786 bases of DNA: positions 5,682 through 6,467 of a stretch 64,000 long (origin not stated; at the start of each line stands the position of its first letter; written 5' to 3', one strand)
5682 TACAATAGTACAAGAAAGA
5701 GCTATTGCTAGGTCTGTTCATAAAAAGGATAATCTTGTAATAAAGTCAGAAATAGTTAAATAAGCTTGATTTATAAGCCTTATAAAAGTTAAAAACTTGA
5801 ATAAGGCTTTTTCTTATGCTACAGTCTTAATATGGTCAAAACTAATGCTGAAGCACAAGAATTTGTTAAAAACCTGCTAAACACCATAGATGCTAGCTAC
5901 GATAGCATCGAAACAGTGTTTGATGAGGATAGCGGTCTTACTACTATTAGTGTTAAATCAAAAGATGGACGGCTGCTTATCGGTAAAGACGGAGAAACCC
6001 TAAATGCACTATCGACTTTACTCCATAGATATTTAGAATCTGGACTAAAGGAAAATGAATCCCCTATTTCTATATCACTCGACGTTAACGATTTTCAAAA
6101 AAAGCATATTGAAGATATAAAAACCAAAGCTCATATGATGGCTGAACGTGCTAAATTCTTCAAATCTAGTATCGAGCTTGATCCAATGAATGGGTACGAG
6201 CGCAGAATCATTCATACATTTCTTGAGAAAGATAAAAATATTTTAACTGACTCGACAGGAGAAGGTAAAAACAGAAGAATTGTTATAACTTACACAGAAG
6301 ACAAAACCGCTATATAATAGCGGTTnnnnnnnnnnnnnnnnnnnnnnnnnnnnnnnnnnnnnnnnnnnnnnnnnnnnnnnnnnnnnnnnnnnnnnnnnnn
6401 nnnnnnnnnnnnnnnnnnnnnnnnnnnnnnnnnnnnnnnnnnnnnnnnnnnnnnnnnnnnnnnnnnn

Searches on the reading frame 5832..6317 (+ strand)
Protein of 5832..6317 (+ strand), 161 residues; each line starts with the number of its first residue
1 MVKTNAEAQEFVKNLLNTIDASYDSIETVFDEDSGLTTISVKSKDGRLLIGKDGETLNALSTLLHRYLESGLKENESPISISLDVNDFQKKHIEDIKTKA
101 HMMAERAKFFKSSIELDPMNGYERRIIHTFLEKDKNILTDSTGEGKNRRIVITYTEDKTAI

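Call 30: search_protein_families(library=pfam, proteins=[window:5832-6317:+])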
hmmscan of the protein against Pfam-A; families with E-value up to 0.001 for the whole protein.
window:5832-6317:+ (161 aa): 2 families
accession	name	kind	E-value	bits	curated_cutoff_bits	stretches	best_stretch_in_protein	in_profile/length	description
PF01424.28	R3H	-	9.8e-15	54.8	26.8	1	101-153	8-59/60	R3H domain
PF13083.13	KH_KhpA-B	-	6.6e-07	29.6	32.1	1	9-69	1-63/73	KhpA/KhpB, KH domain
